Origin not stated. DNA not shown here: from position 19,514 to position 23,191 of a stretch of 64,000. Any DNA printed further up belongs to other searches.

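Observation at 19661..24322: AT-rich island encoding a 1126-aa sacsin/NOV-like GHKL ATPase giant protein next to a split DUF4143 AAA+ ATPase: candidate conflict/defence module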

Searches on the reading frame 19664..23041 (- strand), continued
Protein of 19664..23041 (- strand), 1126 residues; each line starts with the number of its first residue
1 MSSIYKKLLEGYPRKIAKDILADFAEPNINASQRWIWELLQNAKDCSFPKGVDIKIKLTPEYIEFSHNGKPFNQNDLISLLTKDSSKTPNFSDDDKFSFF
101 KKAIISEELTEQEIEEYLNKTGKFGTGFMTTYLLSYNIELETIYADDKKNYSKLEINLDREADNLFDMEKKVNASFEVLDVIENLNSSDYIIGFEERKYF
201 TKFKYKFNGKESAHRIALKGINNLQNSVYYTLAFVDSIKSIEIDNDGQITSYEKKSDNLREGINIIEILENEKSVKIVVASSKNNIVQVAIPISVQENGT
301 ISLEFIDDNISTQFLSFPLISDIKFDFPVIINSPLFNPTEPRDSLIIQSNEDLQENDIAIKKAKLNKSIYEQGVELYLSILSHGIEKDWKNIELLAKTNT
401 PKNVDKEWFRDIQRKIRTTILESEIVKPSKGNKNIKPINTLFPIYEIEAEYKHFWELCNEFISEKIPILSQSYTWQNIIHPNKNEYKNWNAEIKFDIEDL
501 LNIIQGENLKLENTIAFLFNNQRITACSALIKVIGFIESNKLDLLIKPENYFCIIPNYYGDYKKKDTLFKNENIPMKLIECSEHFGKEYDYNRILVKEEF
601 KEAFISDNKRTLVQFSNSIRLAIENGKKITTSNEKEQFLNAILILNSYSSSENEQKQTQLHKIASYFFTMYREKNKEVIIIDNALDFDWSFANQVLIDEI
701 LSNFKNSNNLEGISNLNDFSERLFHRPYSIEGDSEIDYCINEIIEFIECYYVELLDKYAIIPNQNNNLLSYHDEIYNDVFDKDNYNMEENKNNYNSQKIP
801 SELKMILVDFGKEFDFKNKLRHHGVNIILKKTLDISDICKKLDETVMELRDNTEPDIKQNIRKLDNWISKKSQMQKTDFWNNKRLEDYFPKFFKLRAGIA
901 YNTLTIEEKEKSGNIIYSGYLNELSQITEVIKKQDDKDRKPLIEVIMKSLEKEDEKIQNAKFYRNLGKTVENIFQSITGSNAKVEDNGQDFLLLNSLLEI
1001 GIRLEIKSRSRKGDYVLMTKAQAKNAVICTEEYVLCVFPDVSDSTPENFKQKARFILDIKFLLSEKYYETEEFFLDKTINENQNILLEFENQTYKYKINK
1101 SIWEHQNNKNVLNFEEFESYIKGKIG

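Call 41: search_protein_families(library=padloc, alignment_id=A2, max_evalue=0.00001)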
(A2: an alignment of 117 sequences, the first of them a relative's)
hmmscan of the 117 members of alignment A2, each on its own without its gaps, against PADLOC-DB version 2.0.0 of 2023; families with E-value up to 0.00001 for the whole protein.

A. member 1, L002:8030-8470:+ (147 aa): 0 families

B. families by the number of members that match (of 117 scanned): 390 families (the first 25 are shown)
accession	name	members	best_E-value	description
PDLC04943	PDC-S17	4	1.7e-70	-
PDLC02335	AbiLi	4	1.6e-30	AbiLi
PDLC02980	AriA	4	4e-30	-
PDLC04135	mad3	4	3.4e-29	mads_3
PDLC04214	HEC-02A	4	1.7e-12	-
PDLC04176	HEC-01A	3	3.9e-44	-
PDLC04178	HEC-01A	3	4.4e-39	-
PDLC04182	HEC-01A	3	3.8e-36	-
PDLC04175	HEC-01A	3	9.4e-36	-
PDLC04177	HEC-01A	3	1.5e-35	-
PDLC04180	HEC-01A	3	1.6e-32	-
PDLC04392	PDC-M07A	3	5.2e-30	-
PDLC04391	PDC-M07A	3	1.5e-29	-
PDLC04541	PDC-M25A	3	6.2e-29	-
PDLC04144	HEC-01B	3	1.9e-28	-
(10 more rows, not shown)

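Call 42: search_protein_families(library=pfam, alignment_id=A2, max_evalue=0.00001)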
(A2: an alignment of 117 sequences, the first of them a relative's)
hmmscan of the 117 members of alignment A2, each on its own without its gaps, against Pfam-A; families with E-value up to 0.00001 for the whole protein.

A. member 1, L002:8030-8470:+ (147 aa): 1 family
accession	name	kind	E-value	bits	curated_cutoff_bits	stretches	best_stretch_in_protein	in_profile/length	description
PF01638.23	HxlR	-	5.9e-19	68.2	20.8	1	47-134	2-88/91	HxlR-like helix-turn-helix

B. families by the number of members that match (of 117 scanned): 132 families (the first 25 are shown)
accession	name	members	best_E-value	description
PF00589.27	Phage_integrase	4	2.3e-37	Phage integrase family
PF13304.12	AAA_21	4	2.8e-26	AAA domain, putative AbiEii toxin, Type IV TA system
PF05685.18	Uma2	4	1.7e-18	Putative restriction endonuclease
PF13175.12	AAA_15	3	2.6e-24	AAA ATPase domain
PF04851.21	ResIII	3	8.1e-07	Type III restriction enzyme, res subunit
PF01555.25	N6_N4_Mtase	2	5e-56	DNA methylase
PF01738.24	DLH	2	6.8e-37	Dienelactone hydrolase family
PF03235.19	GmrSD_N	2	1.7e-31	GmrSD restriction endonuclease, N-terminal domain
PF13245.12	AAA_19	2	1.7e-12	AAA domain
PF01443.25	Viral_helicase1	2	1.8e-08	Viral superfamily 1 RNA helicase core domain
PF13087.12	AAA_12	2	4.1e-08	AAA domain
PF02899.23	Phage_int_SAM_1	2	1e-06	Phage integrase, N-terminal SAM-like domain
PF09848.15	SLFN-g3_helicase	2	1.3e-06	Schlafen group 3, DNA/RNA helicase domain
PF00012.26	HSP70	1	2.9e-262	Hsp70 protein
PF07971.18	Glyco_hydro_92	1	1.5e-174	Glycosyl hydrolase family 92 catalytic domain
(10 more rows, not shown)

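Call 43: predict_structure(alignment_id=A1)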
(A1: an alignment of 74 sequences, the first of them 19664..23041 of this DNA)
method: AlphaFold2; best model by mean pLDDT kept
length: 1126 residues; sequences in the alignment: 74
mean_pLDDT: 80.3   pTM: 0.58
mean pLDDT of the five models: 80.3, 79.2, 78.2, 78.1, 77.1
residues with pLDDT >= 90: 494; 70-90: 367; 50-70: 149; < 50: 116
segments of 3 or more residues with pLDDT < 50: 1-4, 915-917, 952-977, 979-1002, 1076-1092, 1094-1118, 1120-1126
pLDDT, mean of each block of 10 residues (from residue 1): 53 78 71 82 88 95 94 86 67 88 83 83 57 81 91 90 87 87 86 87 91 89 93 94 95 92 95 94 94 93 91 89 82 91 89 90 94 96 94 90 90 92 94 92 91 95 94 89 73 88 87 91 93 93 86 92 92 91 89 92 88 93 87 88 93 92 88 81 91 93 84 91 89 87 93 91 92 87 77 70 90 89 87 91 89 85 88 69 84 81 70 51 51 51 55 43 37 45 39 43 58 59 70 64 53 61 70 51 46 37 34 43 38
secondary structure, 60 per line:
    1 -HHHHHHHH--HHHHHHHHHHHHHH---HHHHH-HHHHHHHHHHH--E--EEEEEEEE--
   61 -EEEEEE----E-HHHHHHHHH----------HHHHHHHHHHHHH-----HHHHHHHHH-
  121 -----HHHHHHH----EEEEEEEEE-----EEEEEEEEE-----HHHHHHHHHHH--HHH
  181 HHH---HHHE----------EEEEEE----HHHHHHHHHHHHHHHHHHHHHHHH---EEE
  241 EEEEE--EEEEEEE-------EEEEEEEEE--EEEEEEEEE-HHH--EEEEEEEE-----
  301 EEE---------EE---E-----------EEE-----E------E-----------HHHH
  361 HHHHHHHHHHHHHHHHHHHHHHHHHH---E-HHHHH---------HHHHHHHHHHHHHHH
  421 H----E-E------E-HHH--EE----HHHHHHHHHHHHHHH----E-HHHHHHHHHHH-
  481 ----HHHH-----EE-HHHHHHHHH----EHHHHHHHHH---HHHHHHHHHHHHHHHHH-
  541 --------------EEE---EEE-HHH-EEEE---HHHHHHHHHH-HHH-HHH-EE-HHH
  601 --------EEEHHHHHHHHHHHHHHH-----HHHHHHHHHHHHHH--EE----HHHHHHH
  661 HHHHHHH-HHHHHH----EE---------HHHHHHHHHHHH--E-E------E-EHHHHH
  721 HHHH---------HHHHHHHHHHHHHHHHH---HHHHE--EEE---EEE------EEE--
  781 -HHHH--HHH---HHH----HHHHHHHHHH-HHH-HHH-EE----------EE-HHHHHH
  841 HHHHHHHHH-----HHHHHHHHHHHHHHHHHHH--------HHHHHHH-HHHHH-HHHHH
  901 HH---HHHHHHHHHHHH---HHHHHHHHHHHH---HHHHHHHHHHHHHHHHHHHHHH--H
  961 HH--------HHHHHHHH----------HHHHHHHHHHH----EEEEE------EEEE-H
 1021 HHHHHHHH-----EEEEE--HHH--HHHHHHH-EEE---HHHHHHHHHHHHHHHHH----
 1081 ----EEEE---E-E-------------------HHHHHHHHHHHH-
elements in order (helices of 4 or more, strands of 3 or more residues): H2-9 H12-25 H29-33 H35-45 E51-58 E62-67 H74-82 H93-105 H111-119 H126-132 E137-145 E151-159 H165-175 H178-183 E201-206 H211-234 E238-245 E248-254 E262-270 E273-281 E288-295 E301-303 E330-332 H357-386 H392-396 H406-421 H448-462 H469-479 H485-488 H497-505 H511-519 H523-539 E555-557 E561-563 E569-572 H576-585 E609-611 H612-626 H632-645 H654-667 H669-674 H690-701 H716-724 H734-750 H754-757 E761-763 E767-769 E776-778 H782-785 H801-810 H835-849 H855-873 H882-888 H890-894 H896-902 H906-917 H921-932 H936-957 H971-978 H989-999 E1004-1008 E1015-1018 H1020-1028 E1034-1038 H1046-1052 E1054-1056 H1060-1076 E1085-1088 H1114-1125

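Call 46: fold_search(model_id=the predicted structure, library=pdb)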
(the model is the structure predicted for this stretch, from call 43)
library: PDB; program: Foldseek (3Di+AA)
matches with E <= 10: 575; with E <= 0.001: 32
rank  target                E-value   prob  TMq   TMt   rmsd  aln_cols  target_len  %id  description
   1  5hph_B                5.9e-06  1.00  0.19  0.36  10.8       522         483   11  Structure of TRAP1 fragment (released 2016-08-10)
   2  7zub_B                6.8e-06  1.00  0.16  0.26  14.8       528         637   12  Cryo-EM structure of the indirubin-bound Hsp90-XAP2-AHR complex (released 2022-11-23)
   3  4iyn_B                1.2e-05  1.00  0.20  0.31  14.5       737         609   10  Structure of mitochondrial Hsp90 (TRAP1) with ADP-ALF4- (released 2014-01-22)
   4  4j0b_B                1.6e-05  1.00  0.20  0.31  16.0       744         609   10  Structure of mitochondrial Hsp90 (TRAP1) with ADP-BeF3 (released 2014-01-22)
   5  6xlf_A                2.8e-05  1.00  0.18  0.29  12.8       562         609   12  Full-length Hsc82 in complex with Aha1 in the presence of AMP-PNP (released 2021-06-30)
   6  6d14_B                3.4e-05  1.00  0.19  0.29  15.2       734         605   10  Zebrafish TRAP1 bound to AMPPNP and calcium in the asymmetric closed state (released 2018-04-25)
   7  7y04_B                4.4e-05  1.00  0.17  0.26  18.2       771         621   11  Hsp90-AhR-p23 complex (released 2023-01-04)
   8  8gft_A                5.3e-05  1.00  0.19  0.29  17.0       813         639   10  Hsp90 provides platform for CRaf dephosphorylation by PP5 (released 2023-05-03)
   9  4iyn_A                5.8e-05  1.00  0.20  0.34  15.5       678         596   11  Structure of mitochondrial Hsp90 (TRAP1) with ADP-ALF4- (released 2014-01-22)
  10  6xg6_A                5.8e-05  1.00  0.18  0.29  16.0       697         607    9  Full-length human mitochondrial Hsp90 (TRAP1) with ADP-BeF3 (released 2020-09-30)
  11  5hph_A                6.3e-05  1.00  0.19  0.37  11.0       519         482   11  Structure of TRAP1 fragment (released 2016-08-10)
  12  4z1i_C                7.5e-05  1.00  0.19  0.37  11.3       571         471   12  Crystal structure of human Trap1 with AMPPNP (released 2015-04-29)
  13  4j0b_A                9.4e-05  1.00  0.19  0.31  11.9       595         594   11  Structure of mitochondrial Hsp90 (TRAP1) with ADP-BeF3 (released 2014-01-22)
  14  7exp_A                1.1e-04  1.00  0.20  0.34  15.5       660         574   11  Crystal structure of zebrafish TRAP1 with AMPPNP and MitoQ (released 2022-01-05)
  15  8k2t_MODEL_1_A        1.2e-04  0.97  0.12  0.19  21.6       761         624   11  Solution structure of full-length HtpG in complex with D131D (released 2024-06-26)
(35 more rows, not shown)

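Call 53: search_protein_families(library=pfam, proteins=[P0009, P0030, P0049, P0002, P0005], max_evalue=0.01)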
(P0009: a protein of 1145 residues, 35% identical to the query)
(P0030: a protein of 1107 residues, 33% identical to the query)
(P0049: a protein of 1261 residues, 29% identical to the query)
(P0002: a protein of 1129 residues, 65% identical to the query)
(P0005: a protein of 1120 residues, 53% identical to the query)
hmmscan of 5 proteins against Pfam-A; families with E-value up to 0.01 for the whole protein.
P0009 (1145 aa): 1 family
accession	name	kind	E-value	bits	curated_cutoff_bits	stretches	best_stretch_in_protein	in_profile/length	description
PF13020.12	NOV_C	-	3.1e-10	40.4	22.1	1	1065-1137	26-91/91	Protein NO VEIN, C-terminal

P0030 (1107 aa): 1 family
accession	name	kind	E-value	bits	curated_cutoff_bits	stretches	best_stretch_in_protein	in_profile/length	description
PF13020.12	NOV_C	-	4.1e-08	33.6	22.1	1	1023-1097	20-90/91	Protein NO VEIN, C-terminal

P0049 (1261 aa): 1 family
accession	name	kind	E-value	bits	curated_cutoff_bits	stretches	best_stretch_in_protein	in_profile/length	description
PF13020.12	NOV_C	-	2.4e-09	37.6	22.1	1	1153-1248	1-89/91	Protein NO VEIN, C-terminal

P0002 (1129 aa): 0 families

P0005 (1120 aa): 0 families

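Call 59: search_solved_structures(query=A1, max_evalue=0.1, show_alignments=3)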
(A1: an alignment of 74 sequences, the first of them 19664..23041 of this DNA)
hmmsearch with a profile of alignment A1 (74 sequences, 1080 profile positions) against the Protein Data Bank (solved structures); distinct sequences matched with E-value up to 0.1: 0.

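Call 82: find_encoding_contigs(protein=P0251, flank=10000, max_places=4)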
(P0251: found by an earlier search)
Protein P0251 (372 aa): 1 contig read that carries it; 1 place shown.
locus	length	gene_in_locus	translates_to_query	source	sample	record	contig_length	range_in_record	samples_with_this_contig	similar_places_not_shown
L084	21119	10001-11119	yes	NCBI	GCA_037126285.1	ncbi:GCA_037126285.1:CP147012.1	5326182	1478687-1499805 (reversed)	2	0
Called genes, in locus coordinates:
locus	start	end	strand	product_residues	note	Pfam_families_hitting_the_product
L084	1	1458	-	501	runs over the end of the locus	PF00089:Trypsin, PF13365:Trypsin_2, PF14685:PDZ_Tricorn (faint), PF00595:PDZ, PF13180:PDZ_2, PF17820:PDZ_6 (weak)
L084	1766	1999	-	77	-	PF01809:YidD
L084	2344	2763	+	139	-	PF13581:HATPase_c_2, PF02518:HATPase_c (weak)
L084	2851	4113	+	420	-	PF02547:Queuosine_synth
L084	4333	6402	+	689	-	PF07676:PD40 (faint), PF00691:OmpA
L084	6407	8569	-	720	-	PF00672:HAMP (weak), PF13185:GAF_2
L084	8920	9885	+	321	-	PF00092:VWA, PF13519:VWA_2, PF13768:VWA_3 (weak)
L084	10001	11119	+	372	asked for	PF13173:AAA_14, PF13635:DUF4143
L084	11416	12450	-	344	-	-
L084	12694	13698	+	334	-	-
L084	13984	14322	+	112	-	-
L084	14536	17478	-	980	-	-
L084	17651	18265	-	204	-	PF02508:Rnf-Nqr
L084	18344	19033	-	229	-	PF02508:Rnf-Nqr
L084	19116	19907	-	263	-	PF04205:FMN_bind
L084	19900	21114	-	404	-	PF03116:NQR2_RnfD_RnfE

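Call 85: find_encoding_contigs(protein=P0257, flank=10000, max_places=2)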
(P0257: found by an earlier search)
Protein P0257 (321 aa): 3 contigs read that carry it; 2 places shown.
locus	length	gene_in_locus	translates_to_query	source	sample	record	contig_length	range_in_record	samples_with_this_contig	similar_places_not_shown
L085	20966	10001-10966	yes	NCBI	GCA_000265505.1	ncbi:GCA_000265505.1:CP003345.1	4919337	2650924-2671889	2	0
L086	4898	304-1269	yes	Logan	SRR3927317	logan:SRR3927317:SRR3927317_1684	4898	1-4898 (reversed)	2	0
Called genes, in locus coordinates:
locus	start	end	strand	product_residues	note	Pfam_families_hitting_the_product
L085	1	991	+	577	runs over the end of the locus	-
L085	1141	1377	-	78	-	-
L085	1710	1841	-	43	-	-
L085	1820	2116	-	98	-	PF13808:DDE_Tnp_1_assoc (weak)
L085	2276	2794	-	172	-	PF09917:DUF2147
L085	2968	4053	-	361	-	PF19783:DUF6268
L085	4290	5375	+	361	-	PF00146:NADHdh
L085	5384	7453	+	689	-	PF07676:PD40 (faint), PF00691:OmpA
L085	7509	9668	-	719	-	PF00672:HAMP (weak), PF13185:GAF_2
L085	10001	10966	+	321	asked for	PF00092:VWA, PF13519:VWA_2, PF13768:VWA_3 (weak)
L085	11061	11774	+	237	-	-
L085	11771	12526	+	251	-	-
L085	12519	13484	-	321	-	PF00145:DNA_methylase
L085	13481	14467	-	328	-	PF00145:DNA_methylase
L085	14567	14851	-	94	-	-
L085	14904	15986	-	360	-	PF13784:Fic_N, PF02661:Fic, PF21248:SoFic-like_C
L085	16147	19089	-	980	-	-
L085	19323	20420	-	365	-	-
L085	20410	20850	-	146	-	-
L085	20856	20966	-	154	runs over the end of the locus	-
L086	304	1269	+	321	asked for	PF00092:VWA, PF13519:VWA_2, PF13768:VWA_3 (weak)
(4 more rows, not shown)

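Call 86: find_encoding_contigs(protein=P0259, flank=10000, max_places=2)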
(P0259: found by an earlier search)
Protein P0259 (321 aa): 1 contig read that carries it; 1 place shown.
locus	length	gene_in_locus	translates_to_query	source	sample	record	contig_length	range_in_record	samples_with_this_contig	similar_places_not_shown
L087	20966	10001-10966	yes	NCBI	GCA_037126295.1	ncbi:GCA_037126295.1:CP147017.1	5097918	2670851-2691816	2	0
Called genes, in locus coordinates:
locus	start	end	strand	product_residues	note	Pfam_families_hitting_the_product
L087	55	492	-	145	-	-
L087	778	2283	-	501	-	PF00089:Trypsin, PF13365:Trypsin_2, PF14685:PDZ_Tricorn (faint), PF00595:PDZ, PF13180:PDZ_2, PF17820:PDZ_6 (weak)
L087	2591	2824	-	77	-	PF01809:YidD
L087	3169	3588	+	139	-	PF13581:HATPase_c_2, PF02518:HATPase_c (weak)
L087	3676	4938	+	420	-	PF02547:Queuosine_synth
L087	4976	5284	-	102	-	-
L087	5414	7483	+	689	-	PF07676:PD40 (faint), PF00691:OmpA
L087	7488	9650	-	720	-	PF00672:HAMP (weak), PF13185:GAF_2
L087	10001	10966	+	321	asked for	PF00092:VWA, PF13519:VWA_2, PF13768:VWA_3 (weak)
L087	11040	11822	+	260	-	-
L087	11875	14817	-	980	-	-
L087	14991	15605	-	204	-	PF02508:Rnf-Nqr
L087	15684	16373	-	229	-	PF02508:Rnf-Nqr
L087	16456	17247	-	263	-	PF04205:FMN_bind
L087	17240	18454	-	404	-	PF03116:NQR2_RnfD_RnfE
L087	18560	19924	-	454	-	PF05896:NQRA_N, PF24836:NQRA_2nd, PF11973:NQRA_SLBB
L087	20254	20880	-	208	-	PF22481:DUF6985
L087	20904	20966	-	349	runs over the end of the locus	PF13378:MR_MLE_C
